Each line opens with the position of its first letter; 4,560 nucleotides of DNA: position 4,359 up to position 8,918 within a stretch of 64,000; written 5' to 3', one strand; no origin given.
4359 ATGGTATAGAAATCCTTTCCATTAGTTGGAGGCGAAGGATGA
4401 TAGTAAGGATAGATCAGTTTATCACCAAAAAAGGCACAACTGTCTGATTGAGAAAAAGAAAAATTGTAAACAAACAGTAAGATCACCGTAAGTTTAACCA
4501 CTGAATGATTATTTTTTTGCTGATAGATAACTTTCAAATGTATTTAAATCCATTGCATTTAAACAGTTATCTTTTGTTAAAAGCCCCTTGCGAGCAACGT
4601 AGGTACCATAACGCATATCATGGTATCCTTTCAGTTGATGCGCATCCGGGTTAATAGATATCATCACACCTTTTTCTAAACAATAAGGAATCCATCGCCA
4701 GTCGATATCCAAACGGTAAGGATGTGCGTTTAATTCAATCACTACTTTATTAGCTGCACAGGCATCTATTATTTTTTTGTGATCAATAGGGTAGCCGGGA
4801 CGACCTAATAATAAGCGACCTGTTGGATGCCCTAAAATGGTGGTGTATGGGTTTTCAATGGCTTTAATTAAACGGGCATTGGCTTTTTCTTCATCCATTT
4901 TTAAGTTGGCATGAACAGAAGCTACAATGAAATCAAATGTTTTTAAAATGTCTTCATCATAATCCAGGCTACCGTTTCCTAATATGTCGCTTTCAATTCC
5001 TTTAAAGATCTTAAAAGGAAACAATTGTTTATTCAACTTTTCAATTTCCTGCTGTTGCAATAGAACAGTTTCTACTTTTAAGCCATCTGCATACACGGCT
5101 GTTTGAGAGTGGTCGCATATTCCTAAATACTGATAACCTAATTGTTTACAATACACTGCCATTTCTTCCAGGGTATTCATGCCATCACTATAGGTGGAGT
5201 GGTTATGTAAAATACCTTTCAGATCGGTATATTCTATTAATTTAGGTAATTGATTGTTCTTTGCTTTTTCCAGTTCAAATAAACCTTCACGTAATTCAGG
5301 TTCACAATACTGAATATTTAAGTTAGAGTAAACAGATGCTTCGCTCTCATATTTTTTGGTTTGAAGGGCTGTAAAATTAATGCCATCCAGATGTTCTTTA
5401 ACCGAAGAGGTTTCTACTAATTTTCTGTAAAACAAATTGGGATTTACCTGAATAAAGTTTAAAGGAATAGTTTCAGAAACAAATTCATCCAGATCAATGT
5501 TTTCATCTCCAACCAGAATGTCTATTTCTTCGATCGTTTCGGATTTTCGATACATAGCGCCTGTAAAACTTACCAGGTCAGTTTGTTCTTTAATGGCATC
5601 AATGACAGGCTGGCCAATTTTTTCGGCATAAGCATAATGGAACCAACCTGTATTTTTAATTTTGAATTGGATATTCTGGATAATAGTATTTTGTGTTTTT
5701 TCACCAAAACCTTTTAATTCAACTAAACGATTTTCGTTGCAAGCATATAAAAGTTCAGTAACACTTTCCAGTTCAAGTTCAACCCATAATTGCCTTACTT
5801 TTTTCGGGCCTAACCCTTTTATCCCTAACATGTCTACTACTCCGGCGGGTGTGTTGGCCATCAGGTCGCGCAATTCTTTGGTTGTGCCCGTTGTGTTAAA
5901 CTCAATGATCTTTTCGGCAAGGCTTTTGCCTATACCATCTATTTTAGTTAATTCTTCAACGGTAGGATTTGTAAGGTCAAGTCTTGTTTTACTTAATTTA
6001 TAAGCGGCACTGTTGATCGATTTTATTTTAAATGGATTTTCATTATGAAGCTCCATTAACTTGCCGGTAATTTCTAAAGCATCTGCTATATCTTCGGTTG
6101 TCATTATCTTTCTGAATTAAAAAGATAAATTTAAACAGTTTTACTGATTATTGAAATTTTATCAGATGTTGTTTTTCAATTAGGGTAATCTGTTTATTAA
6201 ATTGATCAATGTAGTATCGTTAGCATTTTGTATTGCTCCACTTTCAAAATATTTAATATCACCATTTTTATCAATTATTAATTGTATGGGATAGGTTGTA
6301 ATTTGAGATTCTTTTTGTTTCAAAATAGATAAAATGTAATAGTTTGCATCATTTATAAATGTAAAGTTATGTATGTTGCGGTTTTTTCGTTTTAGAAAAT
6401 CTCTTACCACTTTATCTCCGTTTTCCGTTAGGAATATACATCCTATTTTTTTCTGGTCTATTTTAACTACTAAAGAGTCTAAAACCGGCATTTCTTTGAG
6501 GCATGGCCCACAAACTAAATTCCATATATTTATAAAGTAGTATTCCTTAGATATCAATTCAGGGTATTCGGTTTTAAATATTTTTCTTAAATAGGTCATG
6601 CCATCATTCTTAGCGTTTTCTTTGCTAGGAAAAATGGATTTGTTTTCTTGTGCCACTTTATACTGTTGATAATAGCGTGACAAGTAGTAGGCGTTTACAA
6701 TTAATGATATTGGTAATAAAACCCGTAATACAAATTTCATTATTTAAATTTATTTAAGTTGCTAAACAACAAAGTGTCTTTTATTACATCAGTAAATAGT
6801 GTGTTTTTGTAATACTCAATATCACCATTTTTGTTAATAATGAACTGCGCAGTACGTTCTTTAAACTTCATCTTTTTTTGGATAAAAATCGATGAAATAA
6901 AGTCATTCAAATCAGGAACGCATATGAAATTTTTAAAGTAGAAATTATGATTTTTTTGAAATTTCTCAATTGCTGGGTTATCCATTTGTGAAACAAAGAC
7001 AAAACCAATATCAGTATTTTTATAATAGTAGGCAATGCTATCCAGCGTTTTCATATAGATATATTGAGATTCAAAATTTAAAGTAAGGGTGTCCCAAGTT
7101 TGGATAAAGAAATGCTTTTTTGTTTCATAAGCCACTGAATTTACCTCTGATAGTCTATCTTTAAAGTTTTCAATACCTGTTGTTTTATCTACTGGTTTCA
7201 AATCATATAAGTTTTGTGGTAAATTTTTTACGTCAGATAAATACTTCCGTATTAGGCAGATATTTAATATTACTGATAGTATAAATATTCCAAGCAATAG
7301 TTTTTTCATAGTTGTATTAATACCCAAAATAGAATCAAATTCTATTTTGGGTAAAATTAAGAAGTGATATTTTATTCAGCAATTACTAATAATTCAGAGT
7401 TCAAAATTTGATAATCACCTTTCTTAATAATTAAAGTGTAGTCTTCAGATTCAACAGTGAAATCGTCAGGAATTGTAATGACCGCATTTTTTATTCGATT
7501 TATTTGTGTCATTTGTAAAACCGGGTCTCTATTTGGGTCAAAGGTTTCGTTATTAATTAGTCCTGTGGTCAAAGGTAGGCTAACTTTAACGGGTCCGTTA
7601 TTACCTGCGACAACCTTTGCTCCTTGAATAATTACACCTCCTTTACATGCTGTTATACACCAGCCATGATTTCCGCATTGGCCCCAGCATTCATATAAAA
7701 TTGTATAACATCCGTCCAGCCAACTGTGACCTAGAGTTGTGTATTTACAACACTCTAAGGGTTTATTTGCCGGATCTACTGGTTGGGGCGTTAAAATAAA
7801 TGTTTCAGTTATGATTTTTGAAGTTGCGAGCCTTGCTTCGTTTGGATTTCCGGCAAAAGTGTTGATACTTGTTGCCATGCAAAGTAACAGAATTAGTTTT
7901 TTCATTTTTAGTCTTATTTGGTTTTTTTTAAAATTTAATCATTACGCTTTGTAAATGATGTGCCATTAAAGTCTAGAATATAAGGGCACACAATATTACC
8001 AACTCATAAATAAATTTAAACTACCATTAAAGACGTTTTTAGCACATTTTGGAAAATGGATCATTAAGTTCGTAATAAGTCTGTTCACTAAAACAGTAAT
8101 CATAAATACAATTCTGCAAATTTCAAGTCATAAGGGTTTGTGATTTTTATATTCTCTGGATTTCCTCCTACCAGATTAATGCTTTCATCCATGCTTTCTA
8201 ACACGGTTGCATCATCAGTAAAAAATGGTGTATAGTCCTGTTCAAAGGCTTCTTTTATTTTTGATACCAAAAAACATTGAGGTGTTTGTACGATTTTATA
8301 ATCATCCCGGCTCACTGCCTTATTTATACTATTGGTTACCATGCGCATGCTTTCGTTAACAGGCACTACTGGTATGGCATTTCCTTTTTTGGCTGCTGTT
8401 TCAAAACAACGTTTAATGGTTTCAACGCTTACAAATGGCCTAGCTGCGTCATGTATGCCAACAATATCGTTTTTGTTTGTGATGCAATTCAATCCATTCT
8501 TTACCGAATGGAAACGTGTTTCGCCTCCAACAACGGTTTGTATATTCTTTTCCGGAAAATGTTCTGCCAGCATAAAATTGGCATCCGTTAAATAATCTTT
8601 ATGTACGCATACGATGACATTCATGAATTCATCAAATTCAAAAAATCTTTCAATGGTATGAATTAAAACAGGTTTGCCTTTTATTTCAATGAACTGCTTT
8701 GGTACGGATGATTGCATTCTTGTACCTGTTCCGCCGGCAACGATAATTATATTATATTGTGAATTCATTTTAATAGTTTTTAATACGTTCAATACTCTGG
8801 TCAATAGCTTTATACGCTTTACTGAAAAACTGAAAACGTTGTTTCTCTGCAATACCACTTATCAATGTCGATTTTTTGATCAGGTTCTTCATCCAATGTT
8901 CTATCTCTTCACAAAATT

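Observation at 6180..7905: Operon of a secreted cysteine-knot-like protein with two thioredoxin-fold proteins, one lacking its CxxC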

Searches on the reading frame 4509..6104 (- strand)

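Call 92: search_protein_families(library=pfam, proteins=[window:4509-6104:-], max_evalue=0.001)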
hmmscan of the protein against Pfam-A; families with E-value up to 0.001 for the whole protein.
window:4509-6104:- (531 aa): 6 families
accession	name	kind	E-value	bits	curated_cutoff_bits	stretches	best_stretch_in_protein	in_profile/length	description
PF14716.13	HHH_8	-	6.7e-16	58.9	30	1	2-74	2-72/73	Helix-hairpin-helix domain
PF14520.12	HHH_5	-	5.2e-12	46.5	27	1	91-143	3-53/57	Helix-hairpin-helix domain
PF02811.25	PHP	-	1.2e-08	35.8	26.4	1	299-407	2-105/164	PHP domain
PF00633.29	HHH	-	7.9e-08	32.2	24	1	45-69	6-30/30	Helix-hairpin-helix motif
PF12836.13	HHH_3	-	3.6e-05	24.2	27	0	43-72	7-37/65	Helix-hairpin-helix motif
PF12826.13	HHH_2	-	6.7e-05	23.4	27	0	44-76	29-61/64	Helix-hairpin-helix motif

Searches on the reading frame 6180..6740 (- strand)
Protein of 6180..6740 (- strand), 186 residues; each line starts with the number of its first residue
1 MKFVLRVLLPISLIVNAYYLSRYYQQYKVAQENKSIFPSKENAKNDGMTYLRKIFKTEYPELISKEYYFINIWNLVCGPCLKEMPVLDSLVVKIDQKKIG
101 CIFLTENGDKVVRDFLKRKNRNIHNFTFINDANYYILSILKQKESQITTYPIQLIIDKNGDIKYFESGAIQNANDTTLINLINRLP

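Call 3: search_protein_families(library=pfam, proteins=[window:6180-6740:-], max_evalue=1)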
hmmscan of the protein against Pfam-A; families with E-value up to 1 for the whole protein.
window:6180-6740:- (186 aa): 6 families
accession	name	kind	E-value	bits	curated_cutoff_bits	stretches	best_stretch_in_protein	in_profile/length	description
PF08534.16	Redoxin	-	5.7e-07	29.9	26.6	1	69-170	32-136/148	Redoxin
PF00578.27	AhpC-TSA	-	8.9e-07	29.3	26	1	64-164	24-123/124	AhpC/TSA family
PF13905.12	Thioredoxin_8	-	2.3e-05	25.1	27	1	66-162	2-94/94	Thioredoxin-like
PF09695.16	YtfJ_HI0045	-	0.1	12.8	24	1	154-183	129-158/160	Bacterial protein of unknown function (YtfJ_HI0045)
PF17490.7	Tnp_22_dsRBD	-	0.14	12.7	22.2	1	136-165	13-43/65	L1 transposable element dsRBD-like domain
PF21773.2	ODAD1_CC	-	0.15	11.5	27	1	98-136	162-200/287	ODAD1 central coiled coil region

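Call 4: search_protein_families(library=ncbifam, proteins=[window:6180-6740:-], max_evalue=1)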
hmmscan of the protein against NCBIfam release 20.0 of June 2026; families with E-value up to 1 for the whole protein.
window:6180-6740:- (186 aa): 6 families
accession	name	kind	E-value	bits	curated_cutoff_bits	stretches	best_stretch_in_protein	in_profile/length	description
NF047696.1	ThlDiSintTplARhiz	equivalog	3.2e-09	36.9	230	1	69-160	101-191/219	thiol:disulfide interchange protein TlpA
NF002854.0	PRK03147.1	subfamily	9.8e-09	35.3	170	1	27-174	26-164/176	thiol-disulfide oxidoreductase ResA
TIGR00385.1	dsbE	subfamily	4.9e-05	23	123.15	1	42-174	39-162/173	DsbE family thiol:disulfide interchange protein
NF010625.0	PRK14018.1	equivalog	0.00061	18.4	522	1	33-180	23-170/521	bifunctional peptide-methionine (S)-S-oxide reductase MsrA/peptide-methionine (R)-S-oxide reductase MsrB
NF041202.1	StoA_CxxC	exception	0.025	14.4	210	1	70-169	57-151/163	endospore biogenesis thiol-disulfide oxidoreductase StoA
TIGR01626.1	ytfJ_HI0045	hypoth_equivalog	0.15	11.8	151.1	1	154-185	151-182/184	YtfJ family protein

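Call 35: search_solved_structures(query=window:6180-6740:-, max_evalue=0.01, show_alignments=2)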
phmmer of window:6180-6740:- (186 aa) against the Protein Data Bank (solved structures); distinct sequences matched with E-value up to 0.01: 9.
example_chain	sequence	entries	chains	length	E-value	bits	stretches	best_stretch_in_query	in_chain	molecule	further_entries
2yp6_A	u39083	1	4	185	4.4e-05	26.6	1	68-175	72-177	THIOREDOXIN FAMILY PROTEIN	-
4hqz_A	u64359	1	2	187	4.5e-05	26.5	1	68-175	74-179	Thioredoxin family protein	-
4nmu_A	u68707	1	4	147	8.1e-05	25.7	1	57-118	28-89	Thiol-disulfide oxidoreductase ResA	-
1jfu_A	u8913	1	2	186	0.00014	24.9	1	68-160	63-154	THIOL:DISULFIDE INTERCHANGE PROTEIN TLPA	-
3erw_A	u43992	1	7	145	0.0011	22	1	67-168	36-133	Sporulation thiol-disulfide oxidoreductase A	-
2lja_A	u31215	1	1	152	0.002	21.2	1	64-110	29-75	Putative thiol-disulfide oxidoreductase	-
4txo_C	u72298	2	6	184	0.0034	20.4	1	68-160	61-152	Thiol:disulfide interchange protein TlpA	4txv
4k9z_A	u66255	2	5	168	0.0035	20.4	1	67-159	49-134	Putative thiol-disulfide oxidoreductase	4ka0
3raz_A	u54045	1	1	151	0.0082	19.2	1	68-119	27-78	Thioredoxin-related protein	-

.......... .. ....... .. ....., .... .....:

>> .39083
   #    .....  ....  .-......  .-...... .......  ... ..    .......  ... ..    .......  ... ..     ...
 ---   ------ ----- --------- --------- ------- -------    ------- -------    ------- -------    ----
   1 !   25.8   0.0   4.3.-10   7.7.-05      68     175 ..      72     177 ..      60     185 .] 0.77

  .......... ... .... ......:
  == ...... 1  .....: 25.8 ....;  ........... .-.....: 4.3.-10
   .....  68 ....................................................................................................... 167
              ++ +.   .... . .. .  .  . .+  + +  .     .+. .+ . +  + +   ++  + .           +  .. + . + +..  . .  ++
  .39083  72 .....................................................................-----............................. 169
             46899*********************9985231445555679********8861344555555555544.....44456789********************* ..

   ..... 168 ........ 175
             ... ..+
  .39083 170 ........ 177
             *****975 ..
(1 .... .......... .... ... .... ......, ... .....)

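Call 87: search_protein_families(library=padloc, proteins=[window:6180-6740:-], max_evalue=0.01)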
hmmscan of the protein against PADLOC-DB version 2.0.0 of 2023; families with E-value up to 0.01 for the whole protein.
window:6180-6740:- (186 aa): 0 families

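Call 88: search_protein_families(library=phrogs, proteins=[window:6180-6740:-], max_evalue=0.01)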
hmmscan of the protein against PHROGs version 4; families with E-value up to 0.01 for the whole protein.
window:6180-6740:- (186 aa): 0 families

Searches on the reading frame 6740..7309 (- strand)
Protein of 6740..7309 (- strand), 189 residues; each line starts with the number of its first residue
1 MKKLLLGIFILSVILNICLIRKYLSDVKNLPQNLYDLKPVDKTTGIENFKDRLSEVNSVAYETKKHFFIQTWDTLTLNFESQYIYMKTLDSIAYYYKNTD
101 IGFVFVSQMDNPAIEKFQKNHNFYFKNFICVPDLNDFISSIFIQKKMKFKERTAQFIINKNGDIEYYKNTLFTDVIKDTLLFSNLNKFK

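Call 3: search_protein_families(library=pfam, proteins=[window:6740-7309:-], max_evalue=1)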
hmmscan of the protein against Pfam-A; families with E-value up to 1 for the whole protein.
window:6740-7309:- (189 aa): 0 families

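Call 4: search_protein_families(library=ncbifam, proteins=[window:6740-7309:-], max_evalue=1)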
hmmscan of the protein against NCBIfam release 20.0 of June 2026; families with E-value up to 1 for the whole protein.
window:6740-7309:- (189 aa): 2 families
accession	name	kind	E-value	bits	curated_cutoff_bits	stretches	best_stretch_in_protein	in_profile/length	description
NF033801.3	NprX_fam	subfamily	0.14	12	33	1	1-17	1-17/42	NprX family peptide pheromone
TIGR04429.1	Phr_nterm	subfamily_domain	0.31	11.6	25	1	1-16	1-19/28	Phr family secreted Rap phosphatase inhibitor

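Call 36: search_solved_structures(query=window:6740-7309:-, max_evalue=1)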
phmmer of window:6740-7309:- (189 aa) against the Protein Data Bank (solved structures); distinct sequences matched with E-value up to 1: 0.

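Call 44: find_homologous_proteins(query=window:6740-7309:-, max_evalue=0.001)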
Query window:6740-7309:- (189 aa): 4 proteins with E <= 0.001 among 149 candidates.
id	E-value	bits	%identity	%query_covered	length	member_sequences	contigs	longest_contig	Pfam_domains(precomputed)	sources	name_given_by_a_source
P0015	6.5e-118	409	100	100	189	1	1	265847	-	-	-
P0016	1.6e-64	235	61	99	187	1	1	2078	-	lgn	-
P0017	3.7e-61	224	56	94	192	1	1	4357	-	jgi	jgi:hypothetical protein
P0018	4.3e-57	211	58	95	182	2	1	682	-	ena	-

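Call 87: search_protein_families(library=padloc, proteins=[window:6740-7309:-], max_evalue=0.01)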
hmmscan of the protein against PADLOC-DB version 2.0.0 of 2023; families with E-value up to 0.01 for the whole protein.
window:6740-7309:- (189 aa): 0 families

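Call 88: search_protein_families(library=phrogs, proteins=[window:6740-7309:-], max_evalue=0.01)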
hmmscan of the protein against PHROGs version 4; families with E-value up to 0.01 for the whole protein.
window:6740-7309:- (189 aa): 0 families

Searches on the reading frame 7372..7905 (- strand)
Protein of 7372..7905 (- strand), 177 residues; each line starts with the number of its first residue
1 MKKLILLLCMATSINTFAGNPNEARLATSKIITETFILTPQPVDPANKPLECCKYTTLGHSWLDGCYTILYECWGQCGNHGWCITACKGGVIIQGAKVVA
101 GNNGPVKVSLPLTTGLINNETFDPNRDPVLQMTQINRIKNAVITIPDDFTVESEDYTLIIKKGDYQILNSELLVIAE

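Call 3: search_protein_families(library=pfam, proteins=[window:7372-7905:-], max_evalue=1)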
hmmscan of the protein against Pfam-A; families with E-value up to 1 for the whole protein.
window:7372-7905:- (177 aa): 0 families

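Call 4: search_protein_families(library=ncbifam, proteins=[window:7372-7905:-], max_evalue=1)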
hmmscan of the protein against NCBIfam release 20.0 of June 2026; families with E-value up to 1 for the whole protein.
window:7372-7905:- (177 aa): 0 families

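Call 7: find_homologous_proteins(query=window:7372-7905:-, max_evalue=0.01)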
Query window:7372-7905:- (177 aa): 3 proteins with E <= 0.01 among 25 candidates.
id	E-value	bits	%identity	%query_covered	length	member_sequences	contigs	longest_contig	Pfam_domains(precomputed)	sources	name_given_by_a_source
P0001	4.2e-117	406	100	100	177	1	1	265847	-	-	-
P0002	1.3e-82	294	70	100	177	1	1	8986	-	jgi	jgi:hypothetical protein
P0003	2.0e-81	290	71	100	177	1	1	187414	-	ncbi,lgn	ncbi:MAG: hypothetical protein V4580_08545 [Bacteroidota bacterium]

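Call 9: find_encoding_contigs(protein=P0003, flank=8000)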
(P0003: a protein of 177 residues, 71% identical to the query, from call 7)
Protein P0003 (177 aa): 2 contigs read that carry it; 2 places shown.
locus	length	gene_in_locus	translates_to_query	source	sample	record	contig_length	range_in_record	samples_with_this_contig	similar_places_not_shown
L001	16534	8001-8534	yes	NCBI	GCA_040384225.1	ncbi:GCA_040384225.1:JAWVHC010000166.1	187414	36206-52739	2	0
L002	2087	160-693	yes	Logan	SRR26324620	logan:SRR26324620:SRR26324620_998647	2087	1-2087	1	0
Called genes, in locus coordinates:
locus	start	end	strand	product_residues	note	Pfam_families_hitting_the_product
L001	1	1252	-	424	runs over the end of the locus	-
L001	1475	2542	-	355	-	PF00487:FA_desaturase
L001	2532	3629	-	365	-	PF00487:FA_desaturase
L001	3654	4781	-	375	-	-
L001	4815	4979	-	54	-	-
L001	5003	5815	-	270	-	-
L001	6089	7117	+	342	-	-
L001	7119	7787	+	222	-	PF01128:IspD, PF12804:NTP_transf_3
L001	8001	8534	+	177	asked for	-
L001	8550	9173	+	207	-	-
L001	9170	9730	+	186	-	PF00578:AhpC-TSA (weak)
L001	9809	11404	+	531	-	PF14716:HHH_8, PF00633:HHH (weak), PF12836:HHH_3 (faint), PF14520:HHH_5 (weak), PF02811:PHP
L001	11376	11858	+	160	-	-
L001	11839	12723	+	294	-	PF13431:TPR_17 (faint), PF07719:TPR_2 (faint), PF13428:TPR_14 (faint), PF00515:TPR_1 (faint), PF13174:TPR_6 (faint), PF13181:TPR_8 (faint), PF13432:TPR_16 (faint), PF14559:TPR_19 (faint)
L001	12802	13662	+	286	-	-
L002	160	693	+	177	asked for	-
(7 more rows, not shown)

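Call 10: find_encoding_contigs(protein=P0002, flank=8000)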
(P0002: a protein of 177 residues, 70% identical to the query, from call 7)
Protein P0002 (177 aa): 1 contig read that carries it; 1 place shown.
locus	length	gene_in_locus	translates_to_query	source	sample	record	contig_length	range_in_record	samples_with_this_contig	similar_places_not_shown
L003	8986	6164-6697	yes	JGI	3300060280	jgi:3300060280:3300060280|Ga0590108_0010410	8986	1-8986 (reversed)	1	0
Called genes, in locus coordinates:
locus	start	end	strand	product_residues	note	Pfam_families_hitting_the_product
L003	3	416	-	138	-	?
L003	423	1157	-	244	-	-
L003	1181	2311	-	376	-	-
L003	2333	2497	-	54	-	-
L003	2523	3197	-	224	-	-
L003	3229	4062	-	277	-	-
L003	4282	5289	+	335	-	-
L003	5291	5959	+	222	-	PF01128:IspD, PF12804:NTP_transf_3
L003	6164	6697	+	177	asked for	-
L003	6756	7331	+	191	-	-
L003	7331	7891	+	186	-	-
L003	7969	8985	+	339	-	?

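Call 19: search_protein_representatives(protein=window:7372-7905:-)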
Query: 177 residues. Proteins with E-value up to 0.001 (for the whole library): 12; up to 1e-10: 6; up to 1e-30: 2. The best 12 are listed.
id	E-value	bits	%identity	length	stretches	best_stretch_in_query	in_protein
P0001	1.3e-117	405.9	100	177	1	1-177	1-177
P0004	4.5e-46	172.9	52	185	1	1-176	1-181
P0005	7.5e-27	110.2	38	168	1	11-176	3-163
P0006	8.5e-18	80.7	38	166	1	10-176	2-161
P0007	3.3e-16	75.5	41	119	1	1-124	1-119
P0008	3.8e-11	59.0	29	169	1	1-174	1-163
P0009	3.6e-09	52.6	28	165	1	31-175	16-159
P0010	3.1e-08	49.6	29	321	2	37-173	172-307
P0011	1.4e-05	41.0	29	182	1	1-172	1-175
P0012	2.0e-05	40.4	40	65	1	120-176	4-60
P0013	1.7e-04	37.4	38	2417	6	117-154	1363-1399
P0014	9.1e-04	35.0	27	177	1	1-174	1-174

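Call 58: find_encoding_contigs(protein=P0011, flank=5000)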
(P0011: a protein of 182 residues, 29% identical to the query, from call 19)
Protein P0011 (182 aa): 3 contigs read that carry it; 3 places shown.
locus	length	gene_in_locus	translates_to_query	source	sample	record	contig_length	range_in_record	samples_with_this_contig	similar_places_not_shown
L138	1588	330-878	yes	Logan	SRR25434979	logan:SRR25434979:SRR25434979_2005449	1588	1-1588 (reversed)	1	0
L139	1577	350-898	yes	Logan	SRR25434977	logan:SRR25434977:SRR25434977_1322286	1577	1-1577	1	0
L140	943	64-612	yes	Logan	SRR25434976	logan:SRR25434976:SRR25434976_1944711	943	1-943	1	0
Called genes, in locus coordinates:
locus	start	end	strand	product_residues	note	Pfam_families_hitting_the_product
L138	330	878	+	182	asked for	-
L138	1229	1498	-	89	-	-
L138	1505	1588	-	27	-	?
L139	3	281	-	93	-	?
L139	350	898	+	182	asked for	-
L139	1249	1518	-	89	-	-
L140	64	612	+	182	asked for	-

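Call 59: find_encoding_contigs(protein=P0010, flank=5000, max_places=3)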
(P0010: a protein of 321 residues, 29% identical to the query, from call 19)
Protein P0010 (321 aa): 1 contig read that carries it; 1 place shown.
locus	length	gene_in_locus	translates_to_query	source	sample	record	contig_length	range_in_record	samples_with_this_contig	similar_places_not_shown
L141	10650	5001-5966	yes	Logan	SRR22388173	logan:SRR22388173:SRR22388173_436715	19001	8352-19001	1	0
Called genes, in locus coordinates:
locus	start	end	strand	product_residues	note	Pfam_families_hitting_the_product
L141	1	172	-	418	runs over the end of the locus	PF18990:DUF5723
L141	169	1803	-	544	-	-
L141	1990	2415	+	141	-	-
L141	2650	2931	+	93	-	-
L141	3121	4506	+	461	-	PF00072:Response_reg, PF00158:Sigma54_activat, PF14532:Sigma54_activ_2, PF07724:AAA_2 (weak), PF07728:AAA_5, PF25601:AAA_lid_14, PF02954:HTH_8, PF18024:HTH_50 (weak), +1 more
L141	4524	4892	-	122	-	PF01381:HTH_3, PF12844:HTH_19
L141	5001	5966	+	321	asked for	-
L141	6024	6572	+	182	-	-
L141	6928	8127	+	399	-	PF26696:PTL_trimer, PF21722:Gly_rich_2 (weak)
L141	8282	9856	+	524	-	PF18962:Por_Secre_tail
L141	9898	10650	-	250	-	?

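Call 87: search_protein_families(library=padloc, proteins=[window:7372-7905:-], max_evalue=0.01)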
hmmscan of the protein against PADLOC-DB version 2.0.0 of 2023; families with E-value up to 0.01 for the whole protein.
window:7372-7905:- (177 aa): 0 families

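Call 88: search_protein_families(library=phrogs, proteins=[window:7372-7905:-], max_evalue=0.01)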
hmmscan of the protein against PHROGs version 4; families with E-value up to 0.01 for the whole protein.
window:7372-7905:- (177 aa): 0 families

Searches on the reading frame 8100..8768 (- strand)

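Call 92: search_protein_families(library=pfam, proteins=[window:8100-8768:-], max_evalue=0.001)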
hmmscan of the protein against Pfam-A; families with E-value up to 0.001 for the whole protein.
window:8100-8768:- (222 aa): 3 families
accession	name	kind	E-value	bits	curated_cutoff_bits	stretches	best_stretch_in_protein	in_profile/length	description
PF01128.25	IspD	-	3.9e-54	184.2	27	1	7-222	3-219/221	2-C-methyl-D-erythritol 4-phosphate cytidylyltransferase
PF12804.13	NTP_transf_3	-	2.1e-11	44.7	27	1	8-140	2-125/160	MobA-like NTP transferase domain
PF02348.25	CTP_transf_3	-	0.00011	22.6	22.6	1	24-161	16-154/217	Cytidylyltransferase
